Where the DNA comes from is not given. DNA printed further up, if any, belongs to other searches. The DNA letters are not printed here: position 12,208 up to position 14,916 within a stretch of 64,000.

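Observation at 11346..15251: hcrCAB-ordered Mo-hydroxylase whose FAD subunit carries a four-Cys loop insertion (4-hydroxybenzoyl-CoA reductase signature)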

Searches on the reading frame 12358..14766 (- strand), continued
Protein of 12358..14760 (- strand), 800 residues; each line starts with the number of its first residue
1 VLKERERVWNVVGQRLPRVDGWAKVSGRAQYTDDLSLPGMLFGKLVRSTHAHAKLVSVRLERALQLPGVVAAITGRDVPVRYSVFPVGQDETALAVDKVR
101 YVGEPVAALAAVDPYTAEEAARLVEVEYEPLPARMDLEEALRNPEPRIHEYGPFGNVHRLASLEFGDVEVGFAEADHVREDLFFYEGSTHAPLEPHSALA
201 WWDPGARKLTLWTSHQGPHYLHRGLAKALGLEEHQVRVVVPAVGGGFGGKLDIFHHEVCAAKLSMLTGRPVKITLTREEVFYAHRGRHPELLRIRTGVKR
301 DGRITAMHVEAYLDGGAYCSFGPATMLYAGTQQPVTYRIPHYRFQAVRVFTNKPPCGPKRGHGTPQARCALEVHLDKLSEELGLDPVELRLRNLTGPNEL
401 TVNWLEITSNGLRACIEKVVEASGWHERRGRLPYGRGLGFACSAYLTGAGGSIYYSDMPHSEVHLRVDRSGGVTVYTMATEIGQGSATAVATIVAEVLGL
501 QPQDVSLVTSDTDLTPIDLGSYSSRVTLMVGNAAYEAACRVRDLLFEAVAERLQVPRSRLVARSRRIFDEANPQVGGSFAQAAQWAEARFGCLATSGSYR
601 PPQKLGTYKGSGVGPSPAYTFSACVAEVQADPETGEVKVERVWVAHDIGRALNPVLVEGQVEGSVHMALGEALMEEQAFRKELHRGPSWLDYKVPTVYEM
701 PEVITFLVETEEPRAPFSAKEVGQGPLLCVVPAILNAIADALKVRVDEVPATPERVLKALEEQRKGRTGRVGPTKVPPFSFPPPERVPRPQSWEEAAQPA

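Call 25: search_solved_structures(query=window:12358-14760:-, show_alignments=4, max_evalue=1e-80)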
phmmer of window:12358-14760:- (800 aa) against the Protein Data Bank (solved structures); distinct sequences matched with E-value up to 1e-80: 5.
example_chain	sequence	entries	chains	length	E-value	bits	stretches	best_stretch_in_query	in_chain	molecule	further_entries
1rm6_A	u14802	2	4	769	2.5e-180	604.9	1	11-762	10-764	4-hydroxybenzoyl-CoA reductase alpha subunit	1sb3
8uem_A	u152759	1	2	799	6.4e-91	309.2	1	22-761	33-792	Carbon monoxide dehydrogenase (Large chain), CoxL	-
7dqx_A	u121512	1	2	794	4.4e-90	306.4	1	12-760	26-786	6-hydroxypseudooxynicotine dehydrogenase complex subunit gamma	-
1n5w_B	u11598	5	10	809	5e-83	283.1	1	11-742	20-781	Carbon monoxide dehydrogenase large chain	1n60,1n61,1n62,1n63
1zxi_B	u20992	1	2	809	6.7e-83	282.6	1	11-742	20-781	Carbon monoxide dehydrogenase large chain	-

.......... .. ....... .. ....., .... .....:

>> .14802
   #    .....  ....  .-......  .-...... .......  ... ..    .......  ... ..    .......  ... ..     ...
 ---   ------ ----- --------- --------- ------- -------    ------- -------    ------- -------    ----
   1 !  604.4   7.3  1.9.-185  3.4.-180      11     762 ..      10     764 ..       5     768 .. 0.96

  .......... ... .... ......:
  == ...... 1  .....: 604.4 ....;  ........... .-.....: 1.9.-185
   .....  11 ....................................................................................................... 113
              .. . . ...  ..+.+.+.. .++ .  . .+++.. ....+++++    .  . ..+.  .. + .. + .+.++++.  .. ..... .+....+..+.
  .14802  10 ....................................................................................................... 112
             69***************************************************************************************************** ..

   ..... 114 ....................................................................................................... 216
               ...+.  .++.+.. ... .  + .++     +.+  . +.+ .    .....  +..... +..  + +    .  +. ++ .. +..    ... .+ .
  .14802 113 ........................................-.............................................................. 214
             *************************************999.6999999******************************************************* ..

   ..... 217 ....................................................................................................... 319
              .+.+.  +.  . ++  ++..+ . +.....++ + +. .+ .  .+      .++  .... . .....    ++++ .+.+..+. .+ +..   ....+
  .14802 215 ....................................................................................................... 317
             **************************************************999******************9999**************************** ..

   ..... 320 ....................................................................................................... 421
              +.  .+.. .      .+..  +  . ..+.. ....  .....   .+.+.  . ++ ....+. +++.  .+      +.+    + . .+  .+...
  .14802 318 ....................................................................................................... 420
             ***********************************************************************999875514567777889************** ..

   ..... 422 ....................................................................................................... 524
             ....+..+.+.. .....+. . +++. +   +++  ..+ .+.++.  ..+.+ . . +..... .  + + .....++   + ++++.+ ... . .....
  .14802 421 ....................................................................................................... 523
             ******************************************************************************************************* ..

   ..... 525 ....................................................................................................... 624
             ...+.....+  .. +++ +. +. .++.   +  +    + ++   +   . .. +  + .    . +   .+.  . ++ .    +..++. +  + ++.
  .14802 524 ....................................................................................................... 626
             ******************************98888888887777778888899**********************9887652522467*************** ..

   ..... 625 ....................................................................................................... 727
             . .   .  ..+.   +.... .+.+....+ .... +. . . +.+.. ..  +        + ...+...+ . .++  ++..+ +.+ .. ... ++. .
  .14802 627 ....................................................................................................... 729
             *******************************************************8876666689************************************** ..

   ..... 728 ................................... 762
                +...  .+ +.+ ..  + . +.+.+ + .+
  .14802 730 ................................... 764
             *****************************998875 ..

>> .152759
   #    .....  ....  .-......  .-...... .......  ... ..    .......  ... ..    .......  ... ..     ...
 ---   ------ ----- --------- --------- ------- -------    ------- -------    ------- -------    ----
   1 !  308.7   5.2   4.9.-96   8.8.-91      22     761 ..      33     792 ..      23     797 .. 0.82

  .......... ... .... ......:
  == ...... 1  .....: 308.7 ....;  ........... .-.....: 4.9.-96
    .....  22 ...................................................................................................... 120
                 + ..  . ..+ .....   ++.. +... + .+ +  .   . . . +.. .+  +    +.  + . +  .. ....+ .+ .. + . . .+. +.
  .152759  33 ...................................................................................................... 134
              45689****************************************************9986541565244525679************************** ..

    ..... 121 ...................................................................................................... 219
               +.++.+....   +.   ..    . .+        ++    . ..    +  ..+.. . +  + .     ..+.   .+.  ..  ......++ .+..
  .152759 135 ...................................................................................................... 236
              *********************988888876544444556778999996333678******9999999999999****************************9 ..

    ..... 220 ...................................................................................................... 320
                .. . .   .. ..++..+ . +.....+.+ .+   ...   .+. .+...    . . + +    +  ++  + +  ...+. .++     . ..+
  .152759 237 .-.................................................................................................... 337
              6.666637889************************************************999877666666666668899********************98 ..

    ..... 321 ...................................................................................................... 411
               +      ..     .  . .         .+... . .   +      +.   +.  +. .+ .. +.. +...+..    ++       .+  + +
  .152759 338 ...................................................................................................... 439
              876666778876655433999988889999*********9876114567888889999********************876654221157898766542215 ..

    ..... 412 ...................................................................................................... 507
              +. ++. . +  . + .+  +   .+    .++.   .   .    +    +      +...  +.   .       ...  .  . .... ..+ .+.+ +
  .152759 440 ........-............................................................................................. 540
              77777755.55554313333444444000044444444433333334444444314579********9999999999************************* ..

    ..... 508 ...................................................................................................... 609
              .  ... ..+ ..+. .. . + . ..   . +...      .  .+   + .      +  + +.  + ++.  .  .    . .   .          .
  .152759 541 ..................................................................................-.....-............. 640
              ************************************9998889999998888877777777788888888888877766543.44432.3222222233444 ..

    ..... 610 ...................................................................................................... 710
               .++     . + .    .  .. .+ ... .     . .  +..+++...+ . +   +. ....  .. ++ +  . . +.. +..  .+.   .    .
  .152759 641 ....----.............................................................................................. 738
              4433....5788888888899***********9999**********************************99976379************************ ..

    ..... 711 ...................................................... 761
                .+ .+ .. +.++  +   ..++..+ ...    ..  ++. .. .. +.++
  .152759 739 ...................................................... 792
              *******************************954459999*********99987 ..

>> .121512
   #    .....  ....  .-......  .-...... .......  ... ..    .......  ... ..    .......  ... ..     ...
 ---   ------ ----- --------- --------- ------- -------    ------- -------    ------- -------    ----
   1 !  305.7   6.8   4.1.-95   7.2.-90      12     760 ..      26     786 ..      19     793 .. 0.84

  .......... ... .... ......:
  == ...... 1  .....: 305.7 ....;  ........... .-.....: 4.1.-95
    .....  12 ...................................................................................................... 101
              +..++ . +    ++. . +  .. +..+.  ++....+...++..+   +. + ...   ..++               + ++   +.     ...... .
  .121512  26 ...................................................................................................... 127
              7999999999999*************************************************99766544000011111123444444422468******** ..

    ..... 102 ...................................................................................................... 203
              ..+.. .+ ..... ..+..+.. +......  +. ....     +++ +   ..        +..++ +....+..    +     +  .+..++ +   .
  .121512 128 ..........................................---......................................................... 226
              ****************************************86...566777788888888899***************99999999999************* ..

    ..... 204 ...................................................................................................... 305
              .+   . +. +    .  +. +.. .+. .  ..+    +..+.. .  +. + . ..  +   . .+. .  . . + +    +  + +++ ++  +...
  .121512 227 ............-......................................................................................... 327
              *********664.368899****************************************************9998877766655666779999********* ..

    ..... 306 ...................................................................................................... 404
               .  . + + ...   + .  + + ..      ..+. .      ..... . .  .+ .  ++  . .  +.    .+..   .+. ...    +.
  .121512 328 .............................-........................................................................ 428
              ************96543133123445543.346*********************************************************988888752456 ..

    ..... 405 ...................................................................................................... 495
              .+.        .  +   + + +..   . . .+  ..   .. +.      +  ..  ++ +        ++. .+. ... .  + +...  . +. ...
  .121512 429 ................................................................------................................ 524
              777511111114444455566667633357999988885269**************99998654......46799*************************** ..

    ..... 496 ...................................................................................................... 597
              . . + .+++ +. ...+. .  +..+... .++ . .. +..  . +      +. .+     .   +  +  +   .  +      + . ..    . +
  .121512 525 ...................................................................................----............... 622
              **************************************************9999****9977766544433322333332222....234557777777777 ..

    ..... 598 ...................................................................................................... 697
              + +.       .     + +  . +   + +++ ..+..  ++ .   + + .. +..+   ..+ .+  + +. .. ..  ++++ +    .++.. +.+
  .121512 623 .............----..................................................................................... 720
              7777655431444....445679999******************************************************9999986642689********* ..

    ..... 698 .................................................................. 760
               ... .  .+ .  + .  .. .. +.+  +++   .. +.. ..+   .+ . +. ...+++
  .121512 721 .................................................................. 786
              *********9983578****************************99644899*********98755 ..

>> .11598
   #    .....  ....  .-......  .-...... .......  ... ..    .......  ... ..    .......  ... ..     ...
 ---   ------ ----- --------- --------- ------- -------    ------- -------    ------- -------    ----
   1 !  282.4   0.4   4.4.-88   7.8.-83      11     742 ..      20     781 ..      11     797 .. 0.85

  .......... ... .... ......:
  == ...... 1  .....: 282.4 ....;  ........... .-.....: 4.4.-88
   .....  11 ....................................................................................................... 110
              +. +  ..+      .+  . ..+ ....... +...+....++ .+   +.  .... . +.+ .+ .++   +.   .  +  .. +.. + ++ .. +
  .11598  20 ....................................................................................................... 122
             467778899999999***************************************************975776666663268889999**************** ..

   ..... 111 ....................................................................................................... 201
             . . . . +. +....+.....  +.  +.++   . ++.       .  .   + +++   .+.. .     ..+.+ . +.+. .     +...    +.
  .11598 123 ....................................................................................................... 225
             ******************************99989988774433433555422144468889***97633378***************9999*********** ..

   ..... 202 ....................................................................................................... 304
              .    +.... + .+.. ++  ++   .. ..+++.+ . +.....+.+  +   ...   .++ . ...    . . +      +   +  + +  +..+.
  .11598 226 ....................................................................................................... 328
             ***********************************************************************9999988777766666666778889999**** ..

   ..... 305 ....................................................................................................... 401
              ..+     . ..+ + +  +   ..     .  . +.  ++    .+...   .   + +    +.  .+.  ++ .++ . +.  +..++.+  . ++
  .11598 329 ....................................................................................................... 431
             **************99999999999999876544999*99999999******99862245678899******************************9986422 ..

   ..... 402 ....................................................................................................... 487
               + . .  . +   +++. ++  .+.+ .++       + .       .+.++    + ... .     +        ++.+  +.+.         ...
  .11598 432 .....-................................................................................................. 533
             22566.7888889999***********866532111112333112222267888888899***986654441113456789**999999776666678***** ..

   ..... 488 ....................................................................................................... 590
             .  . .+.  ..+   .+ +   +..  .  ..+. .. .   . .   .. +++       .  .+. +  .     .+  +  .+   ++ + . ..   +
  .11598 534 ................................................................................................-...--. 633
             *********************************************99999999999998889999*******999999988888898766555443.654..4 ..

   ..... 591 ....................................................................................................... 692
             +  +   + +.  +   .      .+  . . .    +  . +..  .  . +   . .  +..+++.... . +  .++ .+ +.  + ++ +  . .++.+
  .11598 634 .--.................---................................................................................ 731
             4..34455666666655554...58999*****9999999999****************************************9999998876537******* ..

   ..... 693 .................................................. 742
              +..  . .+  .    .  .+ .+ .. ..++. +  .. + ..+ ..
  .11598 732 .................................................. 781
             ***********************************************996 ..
